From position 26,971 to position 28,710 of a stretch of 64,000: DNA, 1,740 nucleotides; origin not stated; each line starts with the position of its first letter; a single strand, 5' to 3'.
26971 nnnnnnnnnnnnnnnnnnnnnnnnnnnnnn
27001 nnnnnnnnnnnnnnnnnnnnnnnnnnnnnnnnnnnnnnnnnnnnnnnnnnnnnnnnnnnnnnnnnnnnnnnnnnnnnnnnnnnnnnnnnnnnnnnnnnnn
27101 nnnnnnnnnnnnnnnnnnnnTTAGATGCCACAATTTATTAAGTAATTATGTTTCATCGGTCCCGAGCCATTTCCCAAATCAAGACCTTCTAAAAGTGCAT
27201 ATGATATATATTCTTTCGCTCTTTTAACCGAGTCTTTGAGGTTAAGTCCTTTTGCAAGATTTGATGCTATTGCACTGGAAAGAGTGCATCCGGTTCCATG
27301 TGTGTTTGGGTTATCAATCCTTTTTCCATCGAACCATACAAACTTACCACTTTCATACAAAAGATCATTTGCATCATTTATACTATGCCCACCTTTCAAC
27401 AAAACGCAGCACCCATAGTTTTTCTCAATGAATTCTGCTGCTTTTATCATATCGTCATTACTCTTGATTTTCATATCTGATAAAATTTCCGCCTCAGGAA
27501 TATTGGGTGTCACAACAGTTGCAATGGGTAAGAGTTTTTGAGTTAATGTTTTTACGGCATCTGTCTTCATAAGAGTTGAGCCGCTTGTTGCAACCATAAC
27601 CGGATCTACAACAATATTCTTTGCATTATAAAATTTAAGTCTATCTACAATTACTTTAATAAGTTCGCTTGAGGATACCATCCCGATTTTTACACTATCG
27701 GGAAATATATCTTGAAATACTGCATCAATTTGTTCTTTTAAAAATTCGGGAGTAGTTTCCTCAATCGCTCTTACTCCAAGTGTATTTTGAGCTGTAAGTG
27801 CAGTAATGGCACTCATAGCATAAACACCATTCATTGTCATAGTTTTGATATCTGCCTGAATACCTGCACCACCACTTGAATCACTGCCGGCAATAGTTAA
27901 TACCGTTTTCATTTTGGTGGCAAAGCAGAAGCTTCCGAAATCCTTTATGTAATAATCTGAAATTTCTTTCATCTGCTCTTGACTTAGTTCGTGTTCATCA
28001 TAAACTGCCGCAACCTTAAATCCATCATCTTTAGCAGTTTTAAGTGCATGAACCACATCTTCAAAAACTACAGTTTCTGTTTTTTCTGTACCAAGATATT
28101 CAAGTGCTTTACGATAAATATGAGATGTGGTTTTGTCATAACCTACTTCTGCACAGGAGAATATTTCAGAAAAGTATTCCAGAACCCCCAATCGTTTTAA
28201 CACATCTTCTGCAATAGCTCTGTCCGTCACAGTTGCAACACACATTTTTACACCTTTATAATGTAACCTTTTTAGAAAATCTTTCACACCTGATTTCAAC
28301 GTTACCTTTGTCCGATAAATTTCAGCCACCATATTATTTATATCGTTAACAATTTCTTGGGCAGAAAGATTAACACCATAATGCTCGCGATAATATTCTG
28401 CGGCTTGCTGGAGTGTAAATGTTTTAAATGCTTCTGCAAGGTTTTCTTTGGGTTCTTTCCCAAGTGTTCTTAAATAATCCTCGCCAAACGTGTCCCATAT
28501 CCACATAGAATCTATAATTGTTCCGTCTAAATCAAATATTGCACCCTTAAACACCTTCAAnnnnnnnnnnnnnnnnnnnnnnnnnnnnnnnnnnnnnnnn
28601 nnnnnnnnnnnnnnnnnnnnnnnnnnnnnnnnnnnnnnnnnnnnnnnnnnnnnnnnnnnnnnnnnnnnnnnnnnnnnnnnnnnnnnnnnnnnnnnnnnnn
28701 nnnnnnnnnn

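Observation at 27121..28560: HAD-phosphatase::ThiD fusion protein in the thiamine cassette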

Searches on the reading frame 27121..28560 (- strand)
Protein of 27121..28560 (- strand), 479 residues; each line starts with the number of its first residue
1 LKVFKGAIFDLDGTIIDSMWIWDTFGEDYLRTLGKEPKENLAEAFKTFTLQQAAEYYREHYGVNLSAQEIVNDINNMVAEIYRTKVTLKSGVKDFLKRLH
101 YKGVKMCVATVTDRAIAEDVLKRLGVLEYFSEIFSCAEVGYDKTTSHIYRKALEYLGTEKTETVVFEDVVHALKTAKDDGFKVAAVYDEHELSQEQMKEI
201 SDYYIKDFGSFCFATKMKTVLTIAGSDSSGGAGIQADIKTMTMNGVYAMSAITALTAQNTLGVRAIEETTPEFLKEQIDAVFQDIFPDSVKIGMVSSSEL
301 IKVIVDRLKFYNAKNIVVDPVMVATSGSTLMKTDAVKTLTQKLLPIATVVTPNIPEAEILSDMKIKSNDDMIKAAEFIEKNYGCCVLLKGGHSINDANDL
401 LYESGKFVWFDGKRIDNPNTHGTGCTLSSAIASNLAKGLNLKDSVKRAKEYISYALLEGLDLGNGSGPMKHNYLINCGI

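Call 3: search_protein_families(library=pfam, proteins=[window:27121-28560:-], max_evalue=0.01)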
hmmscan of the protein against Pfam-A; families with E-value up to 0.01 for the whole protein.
window:27121-28560:- (479 aa): 7 families
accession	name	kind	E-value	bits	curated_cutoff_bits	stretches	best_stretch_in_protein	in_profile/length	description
PF08543.17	Phos_pyr_kin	-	2e-95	319.3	27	1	227-469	1-245/246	Phosphomethylpyrimidine kinase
PF13419.12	HAD_2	-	1.2e-24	87.8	23.8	1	8-186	2-178/178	Haloacid dehalogenase-like hydrolase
PF00702.32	Hydrolase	-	4.5e-20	73.3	26.4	1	5-174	2-185/191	haloacid dehalogenase-like hydrolase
PF12710.13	HAD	-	6e-10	40.3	27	1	7-135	1-129/189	haloacid dehalogenase-like hydrolase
PF00294.29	PfkB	-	4.1e-08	33.3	25.8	1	313-450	155-284/302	pfkB family carbohydrate kinase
PF01256.23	Carb_kinase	-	5.7e-06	26.4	27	1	324-444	91-208/242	NAD(P)H-hydrate dehydratase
PF03031.24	NIF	-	8.9e-06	25.9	21.8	1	75-197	29-143/160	NLI interacting factor-like phosphatase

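Call 4: search_protein_families(library=ncbifam, proteins=[window:27121-28560:-], max_evalue=0.01)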
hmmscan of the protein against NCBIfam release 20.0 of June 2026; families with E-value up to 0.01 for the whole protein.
window:27121-28560:- (479 aa): 53 families (the best 25 are shown)
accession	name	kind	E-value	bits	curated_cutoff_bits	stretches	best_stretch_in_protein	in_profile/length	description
TIGR00097.1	HMP-P_kinase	equivalog_domain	7.9e-104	346.4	204.95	1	220-471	1-253/254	bifunctional hydroxymethylpyrimidine kinase/phosphomethylpyrimidine kinase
NF006346.0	PRK08573.1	equivalog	1.2e-83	281.4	528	1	216-471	3-259/450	bifunctional hydroxymethylpyrimidine kinase/phosphomethylpyrimidine kinase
NF011301.0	PRK14713.1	equivalog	1.9e-74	251.4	512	1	215-472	19-280/534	bifunctional hydroxymethylpyrimidine kinase/phosphomethylpyrimidine kinase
NF007070.0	PRK09517.1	equivalog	6.8e-67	226.4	761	1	208-474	232-502/755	multifunctional thiamine-phosphate pyrophosphorylase/synthase/phosphomethylpyrimidine kinase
NF009077.0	PRK12412.1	equivalog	3.4e-58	197.2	385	1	217-472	3-262/274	pyridoxine/pyridoxal/pyridoxamine kinase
NF009259.0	PRK12616.1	equivalog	3.1e-55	187.7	390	1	217-472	3-263/270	bifunctional hydroxymethylpyrimidine kinase/phosphomethylpyrimidine kinase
NF009078.0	PRK12413.1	equivalog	2.6e-45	155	225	1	216-457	2-241/253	bifunctional hydroxymethylpyrimidine kinase/phosphomethylpyrimidine kinase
TIGR02009.1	PGMB-YQAB-SF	subfamily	6.9e-22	78.5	153.35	1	5-185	2-185/186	beta-phosphoglucomutase family hydrolase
NF046057.1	bifunc_MtlD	equivalog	9.4e-22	77.2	800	1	3-205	6-209/683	bifunctional mannitol-1-phosphate dehydrogenase/phosphatase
NF008087.0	PRK10826.1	equivalog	3.6e-21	75.8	191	1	4-196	7-201/222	hexitol phosphatase HxpB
TIGR01990.1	bPGM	equivalog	7.8e-18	65.1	189.4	2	4-184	1-184/187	beta-phosphoglucomutase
NF004398.0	PRK05756.1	equivalog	1.7e-13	50.6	292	1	292-452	84-250/287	pyridoxal kinase PdxY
NF008000.0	PRK10725.1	equivalog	2.1e-13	50.8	215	1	4-186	5-185/188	fructose-1-phosphate/6-phosphogluconate phosphatase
TIGR02253.1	CTE7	subfamily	6.9e-13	48.9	169.75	1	5-207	3-216/221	TIGR02253 family HAD-type hydrolase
NF005491.0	PRK07105.1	equivalog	2e-12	47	231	1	215-460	3-258/286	pyridoxamine kinase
TIGR01509.1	HAD-SF-IA-v3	subfamily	1.1e-09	38.6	29.4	1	44-183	22-151/154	HAD-IA family hydrolase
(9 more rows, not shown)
